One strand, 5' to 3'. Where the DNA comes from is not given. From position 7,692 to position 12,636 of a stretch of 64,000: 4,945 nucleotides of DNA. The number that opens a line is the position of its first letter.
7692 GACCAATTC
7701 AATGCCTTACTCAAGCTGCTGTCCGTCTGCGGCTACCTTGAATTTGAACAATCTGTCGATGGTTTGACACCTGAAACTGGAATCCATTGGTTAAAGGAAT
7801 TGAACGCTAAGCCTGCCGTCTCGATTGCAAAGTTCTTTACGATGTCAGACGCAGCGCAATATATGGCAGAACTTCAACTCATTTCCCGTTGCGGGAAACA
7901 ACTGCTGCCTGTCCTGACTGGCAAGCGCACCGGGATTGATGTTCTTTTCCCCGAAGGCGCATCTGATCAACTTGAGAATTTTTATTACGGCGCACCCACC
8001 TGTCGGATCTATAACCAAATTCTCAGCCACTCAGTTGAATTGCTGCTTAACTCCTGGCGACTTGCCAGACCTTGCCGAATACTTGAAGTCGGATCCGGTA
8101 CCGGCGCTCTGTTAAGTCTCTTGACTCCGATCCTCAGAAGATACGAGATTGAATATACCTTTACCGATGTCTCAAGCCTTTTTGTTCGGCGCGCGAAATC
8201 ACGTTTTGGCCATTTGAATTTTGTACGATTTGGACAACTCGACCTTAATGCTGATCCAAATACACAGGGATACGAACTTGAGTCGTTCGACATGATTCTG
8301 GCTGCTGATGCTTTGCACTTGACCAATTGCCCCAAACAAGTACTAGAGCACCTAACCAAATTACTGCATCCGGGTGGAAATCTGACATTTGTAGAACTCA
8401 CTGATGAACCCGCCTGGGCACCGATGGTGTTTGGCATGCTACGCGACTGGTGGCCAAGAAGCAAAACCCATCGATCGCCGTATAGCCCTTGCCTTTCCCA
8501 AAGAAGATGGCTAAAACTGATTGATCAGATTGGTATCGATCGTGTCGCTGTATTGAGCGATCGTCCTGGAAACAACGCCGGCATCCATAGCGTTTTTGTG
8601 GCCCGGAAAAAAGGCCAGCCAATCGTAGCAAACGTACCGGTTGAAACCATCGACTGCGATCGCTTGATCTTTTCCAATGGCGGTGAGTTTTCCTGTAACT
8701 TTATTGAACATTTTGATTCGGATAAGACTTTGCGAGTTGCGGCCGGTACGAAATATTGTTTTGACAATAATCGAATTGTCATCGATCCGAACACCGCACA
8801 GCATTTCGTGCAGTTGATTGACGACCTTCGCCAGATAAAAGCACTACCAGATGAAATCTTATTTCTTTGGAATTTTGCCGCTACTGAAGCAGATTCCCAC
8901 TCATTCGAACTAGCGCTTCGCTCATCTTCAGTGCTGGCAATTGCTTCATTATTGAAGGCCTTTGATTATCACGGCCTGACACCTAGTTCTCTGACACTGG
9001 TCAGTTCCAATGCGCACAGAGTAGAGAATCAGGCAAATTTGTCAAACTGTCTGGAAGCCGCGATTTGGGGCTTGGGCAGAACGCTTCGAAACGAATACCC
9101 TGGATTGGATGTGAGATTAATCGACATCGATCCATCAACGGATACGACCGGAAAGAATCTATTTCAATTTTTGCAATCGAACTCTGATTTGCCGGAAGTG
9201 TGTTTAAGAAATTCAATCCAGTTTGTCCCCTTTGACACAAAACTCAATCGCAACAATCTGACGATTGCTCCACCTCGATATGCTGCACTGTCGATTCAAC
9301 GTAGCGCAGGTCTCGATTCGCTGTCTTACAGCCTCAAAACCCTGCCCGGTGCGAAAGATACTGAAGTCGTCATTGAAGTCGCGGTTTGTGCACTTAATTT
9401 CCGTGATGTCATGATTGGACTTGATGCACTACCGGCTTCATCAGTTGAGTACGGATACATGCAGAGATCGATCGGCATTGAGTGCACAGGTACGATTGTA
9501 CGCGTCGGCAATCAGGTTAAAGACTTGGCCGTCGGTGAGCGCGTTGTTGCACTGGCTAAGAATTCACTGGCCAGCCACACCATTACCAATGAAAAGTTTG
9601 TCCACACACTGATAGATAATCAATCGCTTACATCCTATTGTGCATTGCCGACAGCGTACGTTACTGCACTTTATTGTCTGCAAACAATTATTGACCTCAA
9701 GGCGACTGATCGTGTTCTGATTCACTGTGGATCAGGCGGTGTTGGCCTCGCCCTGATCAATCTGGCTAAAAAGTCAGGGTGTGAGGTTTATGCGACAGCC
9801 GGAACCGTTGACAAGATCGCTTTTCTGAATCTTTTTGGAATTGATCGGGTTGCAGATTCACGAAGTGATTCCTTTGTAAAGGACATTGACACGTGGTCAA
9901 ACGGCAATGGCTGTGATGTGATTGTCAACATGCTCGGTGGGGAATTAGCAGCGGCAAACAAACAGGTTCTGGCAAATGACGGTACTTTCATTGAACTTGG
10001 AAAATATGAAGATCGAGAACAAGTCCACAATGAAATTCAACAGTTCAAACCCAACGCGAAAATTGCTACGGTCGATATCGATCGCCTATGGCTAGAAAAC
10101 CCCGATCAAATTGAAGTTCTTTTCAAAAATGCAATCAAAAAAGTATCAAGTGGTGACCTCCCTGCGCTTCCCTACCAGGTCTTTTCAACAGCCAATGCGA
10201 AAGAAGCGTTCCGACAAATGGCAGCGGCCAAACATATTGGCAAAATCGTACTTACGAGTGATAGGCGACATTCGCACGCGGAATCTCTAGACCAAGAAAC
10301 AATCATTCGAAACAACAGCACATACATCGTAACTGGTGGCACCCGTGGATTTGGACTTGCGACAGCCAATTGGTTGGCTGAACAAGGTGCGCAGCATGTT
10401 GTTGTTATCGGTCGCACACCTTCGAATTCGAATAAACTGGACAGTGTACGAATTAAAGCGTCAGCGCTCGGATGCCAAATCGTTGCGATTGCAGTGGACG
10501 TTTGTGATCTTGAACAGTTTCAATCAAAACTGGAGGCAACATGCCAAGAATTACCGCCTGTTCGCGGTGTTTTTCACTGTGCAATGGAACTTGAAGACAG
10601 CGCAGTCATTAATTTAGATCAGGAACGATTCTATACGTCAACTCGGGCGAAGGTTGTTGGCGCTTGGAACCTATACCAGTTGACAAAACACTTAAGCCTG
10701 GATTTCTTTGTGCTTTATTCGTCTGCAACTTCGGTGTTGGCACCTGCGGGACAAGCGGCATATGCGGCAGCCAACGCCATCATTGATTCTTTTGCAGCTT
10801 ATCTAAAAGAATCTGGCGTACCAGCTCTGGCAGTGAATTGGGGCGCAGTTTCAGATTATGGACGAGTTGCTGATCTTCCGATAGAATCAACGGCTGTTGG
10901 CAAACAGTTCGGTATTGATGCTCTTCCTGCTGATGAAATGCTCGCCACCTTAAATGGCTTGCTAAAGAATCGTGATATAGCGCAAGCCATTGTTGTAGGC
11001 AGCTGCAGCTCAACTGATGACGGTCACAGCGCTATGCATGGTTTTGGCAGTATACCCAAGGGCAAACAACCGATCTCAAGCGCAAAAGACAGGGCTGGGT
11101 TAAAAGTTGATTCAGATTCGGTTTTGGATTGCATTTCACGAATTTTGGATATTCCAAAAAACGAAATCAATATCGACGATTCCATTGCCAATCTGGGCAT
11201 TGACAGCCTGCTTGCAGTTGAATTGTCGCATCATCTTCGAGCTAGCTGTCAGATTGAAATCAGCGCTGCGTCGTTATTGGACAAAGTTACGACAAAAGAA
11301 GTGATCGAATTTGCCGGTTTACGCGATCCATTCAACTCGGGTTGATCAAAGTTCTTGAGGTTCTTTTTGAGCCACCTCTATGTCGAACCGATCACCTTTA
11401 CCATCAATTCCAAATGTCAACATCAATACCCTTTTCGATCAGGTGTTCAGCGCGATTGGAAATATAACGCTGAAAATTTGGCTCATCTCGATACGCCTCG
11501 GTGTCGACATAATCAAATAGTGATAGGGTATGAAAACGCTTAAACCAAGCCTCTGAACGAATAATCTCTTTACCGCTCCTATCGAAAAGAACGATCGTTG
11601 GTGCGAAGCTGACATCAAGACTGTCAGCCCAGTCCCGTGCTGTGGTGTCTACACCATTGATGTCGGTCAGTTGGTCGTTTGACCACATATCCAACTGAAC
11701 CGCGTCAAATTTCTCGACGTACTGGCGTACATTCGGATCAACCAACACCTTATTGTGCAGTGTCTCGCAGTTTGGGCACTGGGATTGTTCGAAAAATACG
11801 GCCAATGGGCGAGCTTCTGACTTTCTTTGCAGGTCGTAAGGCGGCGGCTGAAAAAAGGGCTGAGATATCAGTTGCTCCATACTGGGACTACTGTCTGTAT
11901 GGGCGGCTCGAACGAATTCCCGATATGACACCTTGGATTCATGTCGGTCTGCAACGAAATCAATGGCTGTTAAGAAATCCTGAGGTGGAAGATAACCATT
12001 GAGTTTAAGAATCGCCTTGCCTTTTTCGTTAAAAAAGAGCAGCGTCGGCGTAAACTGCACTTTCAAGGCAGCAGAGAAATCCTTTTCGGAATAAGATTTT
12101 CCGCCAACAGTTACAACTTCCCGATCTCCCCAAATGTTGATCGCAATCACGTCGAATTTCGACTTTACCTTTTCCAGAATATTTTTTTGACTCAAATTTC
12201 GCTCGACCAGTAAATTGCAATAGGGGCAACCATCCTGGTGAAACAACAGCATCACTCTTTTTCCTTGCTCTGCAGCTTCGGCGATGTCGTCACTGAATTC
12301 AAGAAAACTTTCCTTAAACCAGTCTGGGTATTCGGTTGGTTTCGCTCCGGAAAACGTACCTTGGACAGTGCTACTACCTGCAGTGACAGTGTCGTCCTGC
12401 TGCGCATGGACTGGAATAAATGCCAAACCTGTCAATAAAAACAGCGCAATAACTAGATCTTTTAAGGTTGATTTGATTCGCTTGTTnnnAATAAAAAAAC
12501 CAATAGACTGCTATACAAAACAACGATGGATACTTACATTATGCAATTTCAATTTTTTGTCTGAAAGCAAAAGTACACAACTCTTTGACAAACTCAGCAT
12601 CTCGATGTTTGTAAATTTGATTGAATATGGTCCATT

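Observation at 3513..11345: Fungal-like highly reducing single-module PKS placed behind a Sox-linked ArsR regulator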

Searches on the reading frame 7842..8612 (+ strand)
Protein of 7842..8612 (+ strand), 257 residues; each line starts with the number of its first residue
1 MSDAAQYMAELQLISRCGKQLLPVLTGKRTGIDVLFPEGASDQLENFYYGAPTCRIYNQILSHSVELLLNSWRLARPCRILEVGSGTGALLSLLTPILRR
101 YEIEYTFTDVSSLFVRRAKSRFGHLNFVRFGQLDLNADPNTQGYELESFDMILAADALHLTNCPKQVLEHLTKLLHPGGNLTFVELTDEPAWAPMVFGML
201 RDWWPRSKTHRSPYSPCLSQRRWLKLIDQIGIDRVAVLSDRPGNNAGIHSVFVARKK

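Call 12: find_related_loci(query=A2, collection=genome_contigs, flank=10000)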
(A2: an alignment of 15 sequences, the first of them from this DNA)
Query A2 (257 aa) in genome_contigs; peptide patterns used: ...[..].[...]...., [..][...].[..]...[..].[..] (x = any residue, [..] = any of these).
600 stretches matched a pattern (row limit reached: there are more); 371 encode a relative of the query (tblastn E <= 1e-3); the best 80 are kept; 79 distinct loci.
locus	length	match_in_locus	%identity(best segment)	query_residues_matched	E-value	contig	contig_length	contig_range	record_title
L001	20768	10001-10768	63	1-256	3e-109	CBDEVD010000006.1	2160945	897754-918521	MAG: Arenicellales bacterium isolate 024ae31b-b524-480c-aba5-61ed3f32f6b3 genome assembly, contig: contig_6, whole genom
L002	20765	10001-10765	57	3-257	2e-104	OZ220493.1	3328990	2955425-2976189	MAG: Arenicellales bacterium isolate 47beb661-ae7e-4fa4-8a93-5fda29c9c754 genome assembly, chromosome: 1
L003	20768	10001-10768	59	1-256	1e-102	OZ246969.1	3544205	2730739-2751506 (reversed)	MAG: Arenicellales bacterium isolate 1218857c-7fba-425a-818a-049516f6d46d genome assembly, chromosome: 1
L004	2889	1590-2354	57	2-256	8e-104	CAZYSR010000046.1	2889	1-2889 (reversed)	MAG TPA_asm: uncultured Gammaproteobacteria bacterium isolate SRP338948_co1_31 genome assembly, contig: k141_184572, who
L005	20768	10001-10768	55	2-257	2e-96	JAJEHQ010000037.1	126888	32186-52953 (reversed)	MAG: Gammaproteobacteria bacterium isolate p16x60bins.63 k141_586778, whole genome shotgun sequence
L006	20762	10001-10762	52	3-256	6e-89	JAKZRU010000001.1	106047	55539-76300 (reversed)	MAG: Gammaproteobacteria bacterium isolate Langseth_MAG_00015 Langseth_MAG_00015_000000000001, whole genome shotgun sequ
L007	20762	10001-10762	51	3-256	2e-88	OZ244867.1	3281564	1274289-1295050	MAG: Arenicellales bacterium isolate fc3f0915-ecf4-4811-8bf2-63c63896915f genome assembly, chromosome: 1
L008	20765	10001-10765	50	2-256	7e-80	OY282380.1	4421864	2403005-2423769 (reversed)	MAG: Arenicellales bacterium genome assembly, chromosome: 1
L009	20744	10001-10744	47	8-255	2e-69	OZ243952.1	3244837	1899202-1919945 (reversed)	MAG: Arenicellales bacterium isolate fb6db215-cce2-4ab8-810b-2160e42eb6f5 genome assembly, chromosome: 1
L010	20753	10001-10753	45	1-255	4e-69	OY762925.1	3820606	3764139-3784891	MAG: Arenicellales bacterium isolate fc57fc85-6992-497f-ba80-5e9215e941df genome assembly, chromosome: 1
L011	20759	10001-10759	45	1-257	2e-68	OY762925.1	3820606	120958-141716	MAG: Arenicellales bacterium isolate fc57fc85-6992-497f-ba80-5e9215e941df genome assembly, chromosome: 1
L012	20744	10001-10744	40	7-254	7e-60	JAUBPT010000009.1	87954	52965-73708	Microcoleus sp. S13_C3 NODE_24_length_87954_cov_50.148913, whole genome shotgun sequence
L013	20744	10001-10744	39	7-254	9e-59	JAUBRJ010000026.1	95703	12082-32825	Microcoleus sp. N3A4 NODE_88_length_95703_cov_38.668678, whole genome shotgun sequence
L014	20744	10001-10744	41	7-254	2e-58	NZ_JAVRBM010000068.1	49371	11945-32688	MAG: Nostoc sp. ChiQUE01b contig_68, whole genome shotgun sequence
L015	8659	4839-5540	41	7-240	8e-57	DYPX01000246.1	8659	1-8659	MAG TPA_asm: Caldilinea aerophila isolate SulCav_GS10_10_2_45_229 SulCav_GS10_10_15378_length_8659_cov_152_363901, whole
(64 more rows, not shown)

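Call 51: search_solved_structures(query=window:7842-8612:+, max_evalue=0.001, show_alignments=2)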
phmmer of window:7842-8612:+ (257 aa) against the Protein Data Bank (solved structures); distinct sequences matched with E-value up to 0.001: 13.
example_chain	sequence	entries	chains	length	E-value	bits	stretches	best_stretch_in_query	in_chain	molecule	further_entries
5thy_A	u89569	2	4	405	5.1e-46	160.3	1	8-244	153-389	CurJ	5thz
6cca_A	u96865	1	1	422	1.4e-31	113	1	11-253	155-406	DisA protein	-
5mpt_A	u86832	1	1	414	2e-27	99.4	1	3-236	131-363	Citrinin polyketide synthase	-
6d6y_A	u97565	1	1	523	2.5e-27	99.1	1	7-238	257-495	AprA Methyltransferase 2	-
6kjg_A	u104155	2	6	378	1.5e-24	89.9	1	9-243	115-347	Dual-functional monooxygenase/methyltransferase psoF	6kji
7cpx_A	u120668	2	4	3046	6.6e-24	87.9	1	4-243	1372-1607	Lovastatin nonaketide synthase, polyketide synthase component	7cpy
7dmb_A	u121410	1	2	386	1e-22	84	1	65-235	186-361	Putative methyltransferase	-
9un4_A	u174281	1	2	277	5.1e-07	32.5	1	72-205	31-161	Juvenile hormone acid O-methyltransferase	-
3mgg_A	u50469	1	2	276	2.3e-05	27.1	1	65-185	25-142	Methyltransferase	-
8ys9_A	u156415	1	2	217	2.5e-05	27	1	78-183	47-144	Phosphatidylethanolamine N-methyltransferase/phosphatidyl-N-methylethanolamine N-methyltra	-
9fce_A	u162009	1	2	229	0.00039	23.1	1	78-190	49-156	SAM dependent methyltransferase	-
8zc8_A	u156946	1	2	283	0.00087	21.9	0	46-195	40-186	MitM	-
21zq_A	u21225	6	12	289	0.00091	21.9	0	46-195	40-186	MitM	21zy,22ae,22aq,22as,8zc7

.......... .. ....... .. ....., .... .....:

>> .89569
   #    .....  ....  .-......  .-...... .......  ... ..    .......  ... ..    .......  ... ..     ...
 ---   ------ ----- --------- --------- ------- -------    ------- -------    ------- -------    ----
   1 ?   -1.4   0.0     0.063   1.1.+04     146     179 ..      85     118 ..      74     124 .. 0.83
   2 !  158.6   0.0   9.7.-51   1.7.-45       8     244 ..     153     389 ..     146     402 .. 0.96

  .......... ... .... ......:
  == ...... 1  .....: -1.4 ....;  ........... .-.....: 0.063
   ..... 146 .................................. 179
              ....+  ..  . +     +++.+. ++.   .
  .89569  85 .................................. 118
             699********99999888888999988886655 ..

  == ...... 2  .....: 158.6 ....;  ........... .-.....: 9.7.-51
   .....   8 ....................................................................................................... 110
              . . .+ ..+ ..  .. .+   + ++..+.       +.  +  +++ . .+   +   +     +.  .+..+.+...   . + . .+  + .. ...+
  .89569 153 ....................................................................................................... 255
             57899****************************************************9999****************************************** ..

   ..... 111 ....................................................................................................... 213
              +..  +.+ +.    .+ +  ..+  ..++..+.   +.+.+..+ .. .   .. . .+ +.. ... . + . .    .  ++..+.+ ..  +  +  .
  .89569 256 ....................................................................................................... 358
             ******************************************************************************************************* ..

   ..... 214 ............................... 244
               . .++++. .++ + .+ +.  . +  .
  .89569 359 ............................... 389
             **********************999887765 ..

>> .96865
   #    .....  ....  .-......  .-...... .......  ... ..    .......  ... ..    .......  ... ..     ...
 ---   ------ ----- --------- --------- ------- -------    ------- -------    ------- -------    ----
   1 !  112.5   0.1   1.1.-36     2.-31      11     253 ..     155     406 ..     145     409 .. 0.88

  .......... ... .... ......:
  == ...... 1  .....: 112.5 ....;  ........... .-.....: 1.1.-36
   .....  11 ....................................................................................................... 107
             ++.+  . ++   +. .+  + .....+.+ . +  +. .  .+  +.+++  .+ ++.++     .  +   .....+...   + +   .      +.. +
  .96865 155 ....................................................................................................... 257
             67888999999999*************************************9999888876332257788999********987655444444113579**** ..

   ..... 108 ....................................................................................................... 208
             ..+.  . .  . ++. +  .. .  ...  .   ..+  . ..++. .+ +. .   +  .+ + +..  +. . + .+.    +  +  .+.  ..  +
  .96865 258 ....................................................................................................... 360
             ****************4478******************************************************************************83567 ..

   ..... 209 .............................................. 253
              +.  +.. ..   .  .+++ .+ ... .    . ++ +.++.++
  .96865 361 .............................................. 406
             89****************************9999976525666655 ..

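Call 75: search_protein_families(library=pfam, proteins=[L010:2268-3383:+, L010:3481-4884:+, L010:4906-5514:+, L010:14846-15964:-, L010:1067-1375:-], max_evalue=0.001)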
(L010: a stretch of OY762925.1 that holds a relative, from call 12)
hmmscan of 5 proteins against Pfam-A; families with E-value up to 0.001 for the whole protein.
L010:2268-3383:+ (372 aa): 2 families
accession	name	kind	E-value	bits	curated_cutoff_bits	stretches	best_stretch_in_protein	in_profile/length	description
PF01571.26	GCV_T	-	6.9e-39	134.1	25.6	1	32-266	12-253/255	Aminomethyltransferase folate-binding domain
PF08669.17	GCV_T_C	-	3e-13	49.9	25.9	1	293-372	1-79/80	Glycine cleavage T-protein C-terminal barrel domain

L010:3481-4884:+ (468 aa): 1 family
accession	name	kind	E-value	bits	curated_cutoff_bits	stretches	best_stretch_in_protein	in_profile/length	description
PF00330.25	Aconitase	-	4.9e-165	550.4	28.7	1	8-458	1-463/463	Aconitase family (aconitate hydratase)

L010:4906-5514:+ (203 aa): 1 family
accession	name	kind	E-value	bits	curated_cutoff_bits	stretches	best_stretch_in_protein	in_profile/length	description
PF00694.25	Aconitase_C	-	1.9e-20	74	22.8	1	8-117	6-123/131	Aconitase C-terminal domain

L010:14846-15964:- (372 aa): 1 family
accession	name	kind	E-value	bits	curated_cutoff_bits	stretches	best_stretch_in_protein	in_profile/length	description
PF12006.13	DUF3500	-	2.3e-68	231.3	27.2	1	61-365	3-296/297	Protein of unknown function (DUF3500)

L010:1067-1375:- (102 aa): 1 family
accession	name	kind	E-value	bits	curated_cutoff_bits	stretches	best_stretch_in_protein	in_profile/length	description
PF06568.16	DUF1127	-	2.9e-06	27.3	23.3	1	37-63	11-37/37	Domain of unknown function (DUF1127)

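Call 97: search_protein_families(library=pfam, proteins=[L012:13711-18255:+, L012:18260-19591:+, L012:19694-20401:+, L012:3029-4573:-, L012:2154-2771:-], max_evalue=0.00001)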
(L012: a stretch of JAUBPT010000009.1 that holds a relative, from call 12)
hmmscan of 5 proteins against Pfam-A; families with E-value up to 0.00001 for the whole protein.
L012:13711-18255:+ (1515 aa): 8 families
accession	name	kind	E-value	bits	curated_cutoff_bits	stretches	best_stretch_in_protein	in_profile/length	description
PF00668.25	Condensation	-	4.9e-112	375.4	30.6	1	88-535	2-456/456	Condensation domain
PF00501.34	AMP-binding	-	1e-84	285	29.9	1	555-904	1-384/384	AMP-binding enzyme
PF00975.26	Thioesterase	-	7.6e-37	128.1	26.4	1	1257-1496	2-213/226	Thioesterase domain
PF18563.6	TubC_N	-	3.2e-16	59.6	26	1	21-67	3-49/52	TubC N-terminal docking domain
PF07238.19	PilZ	-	3.6e-11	43.7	22.5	1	1003-1083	7-92/102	PilZ domain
PF13193.12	AMP-binding_C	-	1.9e-10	41.9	24.5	0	1107-1141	42-76/76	AMP-binding enzyme C-terminal domain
PF00550.31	PP-binding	-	2.6e-09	37.6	20.8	1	1171-1231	2-64/67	Phosphopantetheine attachment site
PF00561.26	Abhydrolase_1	-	3.7e-07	30.5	25.8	1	1256-1365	1-106/245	alpha/beta hydrolase fold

L012:18260-19591:+ (444 aa): 2 families
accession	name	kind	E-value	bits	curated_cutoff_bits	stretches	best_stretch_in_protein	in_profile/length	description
PF07690.21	MFS_1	-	1.2e-23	84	33.4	1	16-358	1-342/347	Major Facilitator Superfamily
PF05977.19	MFS_3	-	9.7e-09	34.6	27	1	11-372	10-369/524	Transmembrane secretion effector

L012:19694-20401:+ (236 aa): 0 families

L012:3029-4573:- (514 aa): 2 families
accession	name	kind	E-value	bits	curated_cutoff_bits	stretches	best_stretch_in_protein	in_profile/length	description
PF00149.33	Metallophos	-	3.1e-12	47.8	21.5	1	17-197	2-142/191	Calcineurin-like phosphoesterase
PF12850.12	Metallophos_2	-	1.4e-06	28.9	27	0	304-357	104-153/154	Calcineurin-like phosphoesterase superfamily domain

L012:2154-2771:- (205 aa): 1 family
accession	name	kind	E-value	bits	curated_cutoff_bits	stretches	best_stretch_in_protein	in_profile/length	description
PF14065.11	Pvc16_N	-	4.2e-35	121.5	27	1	14-194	2-179/180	Pvc16 N-terminal domain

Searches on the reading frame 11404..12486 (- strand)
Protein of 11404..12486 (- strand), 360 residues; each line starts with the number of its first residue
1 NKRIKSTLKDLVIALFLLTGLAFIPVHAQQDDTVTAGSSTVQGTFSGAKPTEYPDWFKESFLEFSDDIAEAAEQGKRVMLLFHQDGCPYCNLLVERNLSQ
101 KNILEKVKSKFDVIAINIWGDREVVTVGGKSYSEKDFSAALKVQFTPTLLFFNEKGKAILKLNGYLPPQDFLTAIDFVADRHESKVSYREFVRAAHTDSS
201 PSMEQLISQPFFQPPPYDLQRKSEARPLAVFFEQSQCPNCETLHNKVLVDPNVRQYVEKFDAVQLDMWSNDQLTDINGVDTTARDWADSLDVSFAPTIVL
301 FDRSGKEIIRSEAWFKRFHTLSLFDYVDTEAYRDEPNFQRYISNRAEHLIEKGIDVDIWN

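Call 3: search_protein_families(library=pfam, proteins=[window:11404-12486:-])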
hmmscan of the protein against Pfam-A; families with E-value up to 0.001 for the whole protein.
window:11404-12486:- (360 aa): 3 families
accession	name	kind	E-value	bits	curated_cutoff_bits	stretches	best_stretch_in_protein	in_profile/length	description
PF13098.12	Thioredoxin_2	-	2e-38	131.4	27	2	71-174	1-103/104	Thioredoxin-like domain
PF13899.12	Thioredoxin_7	-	3e-15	56.5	27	2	64-152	6-81/83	Thioredoxin-like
PF13905.12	Thioredoxin_8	-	1e-05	26.2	27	0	75-123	1-48/94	Thioredoxin-like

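Call 26: search_protein_families(library=ncbifam, proteins=[window:11404-12486:-])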
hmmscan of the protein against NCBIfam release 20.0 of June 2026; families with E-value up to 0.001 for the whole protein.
window:11404-12486:- (360 aa): 5 families
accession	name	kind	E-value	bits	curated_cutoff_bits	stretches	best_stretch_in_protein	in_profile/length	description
NF045694.1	seleno_TsoB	exception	1e-11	43.6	805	1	63-176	461-569/572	rhodanese/DsbD fusion-like selenoprotein TsoB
NF001419.0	PRK00293.1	subfamily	7.5e-10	38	330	1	12-176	421-570/574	protein-disulfide reductase DsbD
NF043050.1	DisulfRedDsbH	equivalog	2.2e-06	27.9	190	0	221-310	55-144/166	disulfide reductase DsbH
TIGR02738.1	TrbB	equivalog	0.00053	19.7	132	0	69-171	44-145/153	type-F conjugative transfer system pilin assembly thiol-disulfide isomerase TrbB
TIGR03759.1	conj_TIGR03759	hypoth_equivalog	0.00057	19.4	126.4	0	180-290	66-158/200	TIGR03759 family integrating conjugative element protein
